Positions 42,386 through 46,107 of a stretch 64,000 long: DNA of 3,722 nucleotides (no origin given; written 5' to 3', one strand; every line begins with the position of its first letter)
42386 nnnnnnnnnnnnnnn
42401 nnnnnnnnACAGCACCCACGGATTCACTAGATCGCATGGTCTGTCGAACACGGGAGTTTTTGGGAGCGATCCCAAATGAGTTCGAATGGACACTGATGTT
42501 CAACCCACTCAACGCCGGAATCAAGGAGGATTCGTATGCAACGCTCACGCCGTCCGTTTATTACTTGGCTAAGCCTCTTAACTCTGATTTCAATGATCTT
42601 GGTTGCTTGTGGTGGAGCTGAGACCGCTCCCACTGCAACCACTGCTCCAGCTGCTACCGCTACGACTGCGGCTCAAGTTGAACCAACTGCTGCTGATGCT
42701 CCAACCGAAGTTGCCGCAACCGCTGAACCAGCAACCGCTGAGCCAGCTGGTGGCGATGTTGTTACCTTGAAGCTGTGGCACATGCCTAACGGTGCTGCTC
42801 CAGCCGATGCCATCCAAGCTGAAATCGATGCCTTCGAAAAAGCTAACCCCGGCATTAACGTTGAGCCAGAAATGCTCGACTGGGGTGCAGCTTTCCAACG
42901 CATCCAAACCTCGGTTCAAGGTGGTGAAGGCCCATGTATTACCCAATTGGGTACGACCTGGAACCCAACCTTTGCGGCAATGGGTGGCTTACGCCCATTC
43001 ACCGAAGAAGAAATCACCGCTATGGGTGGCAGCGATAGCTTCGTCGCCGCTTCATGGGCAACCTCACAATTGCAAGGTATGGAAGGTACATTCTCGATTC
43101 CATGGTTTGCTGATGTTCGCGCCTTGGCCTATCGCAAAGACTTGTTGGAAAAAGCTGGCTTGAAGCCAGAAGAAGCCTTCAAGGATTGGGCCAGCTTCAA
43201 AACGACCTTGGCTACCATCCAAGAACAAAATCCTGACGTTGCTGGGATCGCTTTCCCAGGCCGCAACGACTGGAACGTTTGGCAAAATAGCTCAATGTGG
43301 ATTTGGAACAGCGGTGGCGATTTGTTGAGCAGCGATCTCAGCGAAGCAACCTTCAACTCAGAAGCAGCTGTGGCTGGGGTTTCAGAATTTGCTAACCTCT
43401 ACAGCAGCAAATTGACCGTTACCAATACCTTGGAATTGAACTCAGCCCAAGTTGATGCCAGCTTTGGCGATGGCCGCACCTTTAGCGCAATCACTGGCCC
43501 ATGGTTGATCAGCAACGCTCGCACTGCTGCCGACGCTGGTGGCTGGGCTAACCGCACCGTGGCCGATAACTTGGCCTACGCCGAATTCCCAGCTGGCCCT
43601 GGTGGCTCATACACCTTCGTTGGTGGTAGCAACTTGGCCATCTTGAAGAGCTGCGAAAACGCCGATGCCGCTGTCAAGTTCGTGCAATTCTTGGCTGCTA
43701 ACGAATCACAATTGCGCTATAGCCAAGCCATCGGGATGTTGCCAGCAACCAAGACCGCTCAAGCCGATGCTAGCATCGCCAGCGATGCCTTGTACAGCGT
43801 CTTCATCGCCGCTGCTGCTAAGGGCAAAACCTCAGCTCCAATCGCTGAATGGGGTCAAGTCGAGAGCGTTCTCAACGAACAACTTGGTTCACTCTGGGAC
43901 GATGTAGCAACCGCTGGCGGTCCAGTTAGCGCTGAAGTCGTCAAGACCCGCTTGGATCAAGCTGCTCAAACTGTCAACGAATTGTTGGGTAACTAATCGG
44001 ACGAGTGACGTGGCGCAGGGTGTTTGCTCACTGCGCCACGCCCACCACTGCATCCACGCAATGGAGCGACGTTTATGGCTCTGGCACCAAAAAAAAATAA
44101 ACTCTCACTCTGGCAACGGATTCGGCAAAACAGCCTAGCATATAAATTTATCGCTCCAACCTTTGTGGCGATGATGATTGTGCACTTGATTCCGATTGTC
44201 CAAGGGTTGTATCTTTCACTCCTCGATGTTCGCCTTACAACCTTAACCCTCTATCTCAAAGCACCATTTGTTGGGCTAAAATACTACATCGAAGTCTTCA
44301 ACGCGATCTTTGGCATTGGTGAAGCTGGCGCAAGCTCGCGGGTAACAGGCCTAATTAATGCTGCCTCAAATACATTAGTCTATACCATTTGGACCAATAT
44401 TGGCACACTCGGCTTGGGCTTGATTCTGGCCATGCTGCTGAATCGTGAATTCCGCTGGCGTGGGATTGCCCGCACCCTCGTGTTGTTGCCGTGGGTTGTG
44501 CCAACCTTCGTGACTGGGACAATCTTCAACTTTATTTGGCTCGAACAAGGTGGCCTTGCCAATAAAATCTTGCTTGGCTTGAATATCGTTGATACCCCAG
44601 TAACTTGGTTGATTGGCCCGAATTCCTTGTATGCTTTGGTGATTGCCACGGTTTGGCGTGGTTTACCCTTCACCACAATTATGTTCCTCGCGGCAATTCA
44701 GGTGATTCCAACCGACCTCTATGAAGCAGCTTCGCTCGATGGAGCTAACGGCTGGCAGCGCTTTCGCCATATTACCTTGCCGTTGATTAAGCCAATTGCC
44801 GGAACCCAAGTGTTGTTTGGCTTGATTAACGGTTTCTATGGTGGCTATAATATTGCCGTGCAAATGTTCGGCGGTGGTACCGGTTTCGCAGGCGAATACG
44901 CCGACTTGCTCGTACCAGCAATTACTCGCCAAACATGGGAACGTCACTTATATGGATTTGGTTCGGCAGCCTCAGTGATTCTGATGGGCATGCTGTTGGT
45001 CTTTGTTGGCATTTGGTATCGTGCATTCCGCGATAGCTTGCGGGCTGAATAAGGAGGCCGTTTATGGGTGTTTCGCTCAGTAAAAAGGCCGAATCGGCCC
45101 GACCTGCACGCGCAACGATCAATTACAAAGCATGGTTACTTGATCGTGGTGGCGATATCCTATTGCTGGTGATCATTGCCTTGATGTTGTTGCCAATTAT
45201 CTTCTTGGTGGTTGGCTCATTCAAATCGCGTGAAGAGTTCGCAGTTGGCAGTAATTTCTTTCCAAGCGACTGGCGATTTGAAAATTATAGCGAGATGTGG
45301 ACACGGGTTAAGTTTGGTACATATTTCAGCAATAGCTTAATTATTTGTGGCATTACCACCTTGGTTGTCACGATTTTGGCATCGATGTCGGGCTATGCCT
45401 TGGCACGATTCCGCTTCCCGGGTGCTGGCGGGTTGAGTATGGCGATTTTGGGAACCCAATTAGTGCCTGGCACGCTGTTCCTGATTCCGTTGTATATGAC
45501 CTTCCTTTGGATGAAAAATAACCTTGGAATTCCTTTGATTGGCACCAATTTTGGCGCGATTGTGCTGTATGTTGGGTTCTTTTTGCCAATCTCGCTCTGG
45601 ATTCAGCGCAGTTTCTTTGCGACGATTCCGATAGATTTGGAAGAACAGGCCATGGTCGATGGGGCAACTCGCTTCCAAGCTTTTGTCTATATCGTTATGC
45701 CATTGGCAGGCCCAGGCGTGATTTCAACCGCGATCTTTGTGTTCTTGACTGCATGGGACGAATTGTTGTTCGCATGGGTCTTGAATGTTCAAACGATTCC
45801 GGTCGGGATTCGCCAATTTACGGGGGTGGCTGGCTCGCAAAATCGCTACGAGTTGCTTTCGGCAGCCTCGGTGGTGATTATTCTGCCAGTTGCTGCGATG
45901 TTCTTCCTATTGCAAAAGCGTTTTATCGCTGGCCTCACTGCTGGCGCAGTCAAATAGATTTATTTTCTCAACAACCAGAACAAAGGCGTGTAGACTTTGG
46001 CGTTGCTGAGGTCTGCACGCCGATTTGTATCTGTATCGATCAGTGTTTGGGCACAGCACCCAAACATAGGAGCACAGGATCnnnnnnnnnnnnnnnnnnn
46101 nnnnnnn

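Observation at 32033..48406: Complete cellulose-utilisation locus: GH8x2, CBM2-GH48, GH9-CBM3c-CBM2, CelR-like LacI, ABC importer, cytoplasmic GH116 beta-glucosidase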

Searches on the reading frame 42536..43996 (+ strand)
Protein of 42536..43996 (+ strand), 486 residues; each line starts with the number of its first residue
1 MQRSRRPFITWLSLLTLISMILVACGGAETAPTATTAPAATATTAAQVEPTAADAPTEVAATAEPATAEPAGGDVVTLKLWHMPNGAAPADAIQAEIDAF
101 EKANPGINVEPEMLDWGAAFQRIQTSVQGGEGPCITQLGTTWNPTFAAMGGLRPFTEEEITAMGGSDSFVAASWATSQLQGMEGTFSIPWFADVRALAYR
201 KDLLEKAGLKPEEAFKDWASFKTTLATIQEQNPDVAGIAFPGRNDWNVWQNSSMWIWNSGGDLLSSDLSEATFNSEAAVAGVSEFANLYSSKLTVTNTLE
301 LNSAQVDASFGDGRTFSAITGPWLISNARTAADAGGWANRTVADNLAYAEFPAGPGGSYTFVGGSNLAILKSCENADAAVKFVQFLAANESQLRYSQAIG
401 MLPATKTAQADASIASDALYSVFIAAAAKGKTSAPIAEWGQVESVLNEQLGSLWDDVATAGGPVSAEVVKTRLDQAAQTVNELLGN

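Call 3: search_protein_families(library=pfam, proteins=[window:42536-43996:+], max_evalue=0.001)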
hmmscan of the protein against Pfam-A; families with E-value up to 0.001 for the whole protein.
window:42536-43996:+ (486 aa): 2 families
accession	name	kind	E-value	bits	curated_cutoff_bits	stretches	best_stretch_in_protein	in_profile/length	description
PF01547.30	SBP_bac_1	-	1.3e-36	127.6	26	1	90-392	5-306/307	Bacterial extracellular solute-binding protein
PF13416.11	SBP_bac_8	-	1.1e-32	114.4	27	1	97-418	3-275/279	Bacterial extracellular solute-binding protein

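Call 37: search_solved_structures(query=window:42536-43996:+)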
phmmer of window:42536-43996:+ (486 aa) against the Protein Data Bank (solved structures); distinct sequences matched with E-value up to 0.001: 69 (the best 60 are shown).
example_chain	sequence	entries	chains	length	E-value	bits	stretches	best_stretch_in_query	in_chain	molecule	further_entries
7c63_A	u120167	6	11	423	1.1e-88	301.2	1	77-484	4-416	Sugar ABC transporter, periplasmic sugar-binding protein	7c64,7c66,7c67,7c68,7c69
7c71_A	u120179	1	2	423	4.8e-88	299.1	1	77-484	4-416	Sugar ABC transporter, periplasmic sugar-binding protein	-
7c6z_A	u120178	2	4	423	6.9e-87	295.3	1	77-484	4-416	Sugar ABC transporter, periplasmic sugar-binding protein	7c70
7c6x_A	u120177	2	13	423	6.9e-87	295.3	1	77-484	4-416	Sugar ABC transporter, periplasmic sugar-binding protein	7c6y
7c6f_A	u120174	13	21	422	4.8e-85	289.3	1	77-484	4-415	Sugar ABC transporter, periplasmic sugar-binding protein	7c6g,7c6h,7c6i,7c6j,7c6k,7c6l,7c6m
7x0i_A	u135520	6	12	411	2.1e-79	270.7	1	76-483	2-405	CbpB | CpbB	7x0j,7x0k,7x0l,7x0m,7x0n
5ysb_A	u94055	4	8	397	1.8e-33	119.2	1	76-468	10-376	Lin1841 protein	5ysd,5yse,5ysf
3uor_A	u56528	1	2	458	1.1e-30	110.1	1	76-443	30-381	ABC transporter sugar binding protein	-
3jzj_A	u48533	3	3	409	2.6e-27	98.9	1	77-442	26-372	Acarbose/maltose binding protein GacH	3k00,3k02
3k01_A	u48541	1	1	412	3.1e-27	98.7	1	77-442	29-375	Acarbose/maltose binding protein GacH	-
5ci5_A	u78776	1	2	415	2.2e-26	95.9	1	78-453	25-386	Extracellular solute-binding protein family 1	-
8art_A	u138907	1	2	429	3.9e-22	81.9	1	55-445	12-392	Putative secreted maltose-binding protein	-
9xf5_A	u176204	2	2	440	5.4e-17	64.9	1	69-483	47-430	ABC transporter substrate-binding protein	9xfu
6dtq_A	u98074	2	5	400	1.1e-13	54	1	92-445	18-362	maltose-binding protein MalE3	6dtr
4qrz_A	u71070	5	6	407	1.2e-12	50.6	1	75-451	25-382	ABC-TYPE SUGAR TRANSPORTER | ABC transporter, substrate binding protein (Sugar)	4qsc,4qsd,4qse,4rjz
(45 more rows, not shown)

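Call 41: search_protein_families(library=ncbifam, proteins=[window:42536-43996:+], max_evalue=0.00001)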
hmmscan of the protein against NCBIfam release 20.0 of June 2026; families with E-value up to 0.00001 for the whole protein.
window:42536-43996:+ (486 aa): 1 family
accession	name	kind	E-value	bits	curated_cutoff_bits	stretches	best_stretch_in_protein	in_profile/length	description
NF008211.0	PRK10974.1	equivalog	2.9e-08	32.7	411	0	74-255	25-206/439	sn-glycerol-3-phosphate ABC transporter substrate-binding protein UgpB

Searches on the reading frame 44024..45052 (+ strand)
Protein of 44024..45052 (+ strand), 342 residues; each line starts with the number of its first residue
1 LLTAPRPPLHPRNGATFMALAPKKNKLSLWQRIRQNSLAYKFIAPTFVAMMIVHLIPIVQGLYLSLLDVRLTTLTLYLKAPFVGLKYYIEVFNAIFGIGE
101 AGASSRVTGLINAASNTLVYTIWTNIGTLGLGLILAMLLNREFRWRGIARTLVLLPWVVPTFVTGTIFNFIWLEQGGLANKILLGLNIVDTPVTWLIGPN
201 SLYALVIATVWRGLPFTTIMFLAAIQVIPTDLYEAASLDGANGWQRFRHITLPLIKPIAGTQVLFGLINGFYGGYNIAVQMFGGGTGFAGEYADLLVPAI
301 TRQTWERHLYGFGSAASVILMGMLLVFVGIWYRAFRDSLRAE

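Call 3: search_protein_families(library=pfam, proteins=[window:44024-45052:+], max_evalue=0.001)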
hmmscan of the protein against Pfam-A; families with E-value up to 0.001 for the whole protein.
window:44024-45052:+ (342 aa): 1 family
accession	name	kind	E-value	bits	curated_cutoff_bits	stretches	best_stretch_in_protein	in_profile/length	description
PF00528.27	BPD_transp_1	-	2e-19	70.5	26.4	1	130-337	3-180/184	Binding-protein-dependent transport system inner membrane component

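Call 41: search_protein_families(library=ncbifam, proteins=[window:44075-45052:+], max_evalue=0.00001)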
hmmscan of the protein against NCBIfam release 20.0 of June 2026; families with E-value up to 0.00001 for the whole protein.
window:44075-45052:+ (325 aa): 16 families
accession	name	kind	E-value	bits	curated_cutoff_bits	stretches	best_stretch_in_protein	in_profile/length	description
NF008232.0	PRK10999.1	equivalog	1.3e-20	73.6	392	1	99-243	289-434/520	maltose ABC transporter permease MalF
NF007852.0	PRK10561.1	equivalog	1.8e-20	74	335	1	16-316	8-286/295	sn-glycerol-3-phosphate ABC transporter permease UgpA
NF007044.0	PRK09497.1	equivalog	5.3e-14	52.4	348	1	101-319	69-276/285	spermidine/putrescine ABC transporter permease PotB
TIGR02141.1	modB_ABC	equivalog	1.4e-12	47.7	182.6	1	101-249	4-146/208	molybdate ABC transporter permease subunit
TIGR03262.1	PhnU2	equivalog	5.2e-11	41.9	593.25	1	57-264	14-204/546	putative 2-aminoethylphosphonate ABC transporter permease subunit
TIGR00969.1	3a0106s02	subfamily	2.1e-09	37.2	240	1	93-309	59-261/272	sulfate ABC transporter permease subunit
TIGR02139.1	permease_CysT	equivalog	1.1e-08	35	246.1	1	94-280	49-225/265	sulfate ABC transporter permease subunit CysT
NF040931.1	ABC_arch_GlcT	equivalog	1.1e-08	35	360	1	27-236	3-194/278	glucose ABC transporter permease GlcT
TIGR02140.1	permease_CysW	equivalog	2e-08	34.1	329.1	1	114-239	66-183/261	sulfate ABC transporter permease subunit CysW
NF011624.0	PRK15050.1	equivalog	6.4e-08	32.1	247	1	94-248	72-226/297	2-aminoethylphosphonate ABC transporter permease subunit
TIGR01581.1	Mo_ABC_porter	hypoth_equivalog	1e-07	31.7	210.3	1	101-241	27-159/225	ABC transporter permease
NF006939.0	PRK09421.1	equivalog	3.6e-07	29.8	262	1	104-249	19-159/230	molybdate ABC transporter permease subunit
NF008208.0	PRK10971.1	equivalog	7.8e-07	28.9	415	1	96-312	59-262/277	sulfate/thiosulfate ABC transporter permease CysT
TIGR03226.1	PhnU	equivalog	1e-06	28.5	283.45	1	93-246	89-242/311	2-aminoethylphosphonate ABC transporter permease subunit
NF040932.1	ABC_arch_GlcU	equivalog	1.2e-06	28.4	340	0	183-253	131-201/272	glucose ABC transporter permease GlcU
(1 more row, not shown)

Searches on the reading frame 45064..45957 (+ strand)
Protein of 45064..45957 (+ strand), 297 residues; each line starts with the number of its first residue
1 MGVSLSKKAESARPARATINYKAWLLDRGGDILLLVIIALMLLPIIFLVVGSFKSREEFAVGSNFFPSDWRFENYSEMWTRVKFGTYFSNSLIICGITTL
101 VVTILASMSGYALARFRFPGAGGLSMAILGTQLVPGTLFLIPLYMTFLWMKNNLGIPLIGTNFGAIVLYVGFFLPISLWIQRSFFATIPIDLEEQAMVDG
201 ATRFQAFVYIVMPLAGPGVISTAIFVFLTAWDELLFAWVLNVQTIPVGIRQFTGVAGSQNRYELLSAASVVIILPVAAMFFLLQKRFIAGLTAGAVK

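Call 3: search_protein_families(library=pfam, proteins=[window:45064-45957:+], max_evalue=0.001)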
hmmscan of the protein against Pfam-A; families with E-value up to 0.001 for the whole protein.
window:45064-45957:+ (297 aa): 1 family
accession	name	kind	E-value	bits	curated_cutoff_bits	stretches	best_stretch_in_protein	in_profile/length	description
PF00528.27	BPD_transp_1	-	1.6e-10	41.5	26.4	1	110-287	5-178/184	Binding-protein-dependent transport system inner membrane component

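Call 41: search_protein_families(library=ncbifam, proteins=[window:45064-45957:+], max_evalue=0.00001)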
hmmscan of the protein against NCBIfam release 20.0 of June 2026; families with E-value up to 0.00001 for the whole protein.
window:45064-45957:+ (297 aa): 11 families
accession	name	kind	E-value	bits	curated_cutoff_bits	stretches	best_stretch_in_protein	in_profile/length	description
NF008231.0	PRK10998.1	equivalog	2.2e-32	112.8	261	1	31-297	17-295/296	maltose ABC transporter permease MalG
NF040932.1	ABC_arch_GlcU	equivalog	9.4e-30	104.2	340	1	32-293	7-266/272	glucose ABC transporter permease GlcU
NF008210.0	PRK10973.1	equivalog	4.3e-15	56.1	297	1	30-292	12-277/281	sn-glycerol-3-phosphate ABC transporter permease UgpE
NF007047.0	PRK09500.1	equivalog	4.1e-12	46.2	326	1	33-237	10-203/257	spermidine/putrescine ABC transporter permease PotC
NF007889.0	PRK10592.1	equivalog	6.3e-09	35.8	476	1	32-256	14-235/281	putrescine ABC transporter permease PotI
TIGR01581.1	Mo_ABC_porter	hypoth_equivalog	1.2e-08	34.7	210.3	1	89-273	24-216/225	ABC transporter permease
TIGR02141.1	modB_ABC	equivalog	3.4e-08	33.4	182.6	1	91-285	3-207/208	molybdate ABC transporter permease subunit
TIGR03262.1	PhnU2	equivalog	4.5e-08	32.2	593.25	1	33-284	10-252/546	putative 2-aminoethylphosphonate ABC transporter permease subunit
NF011624.0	PRK15050.1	equivalog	1.1e-07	31.3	247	1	12-272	13-271/297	2-aminoethylphosphonate ABC transporter permease subunit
NF040839.1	tungstate_WtpB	equivalog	4.1e-07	29.9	340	1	88-270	46-229/251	tungstate ABC transporter permease WtpB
NF007044.0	PRK09497.1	equivalog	4.1e-07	29.8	348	0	157-281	145-269/285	spermidine/putrescine ABC transporter permease PotB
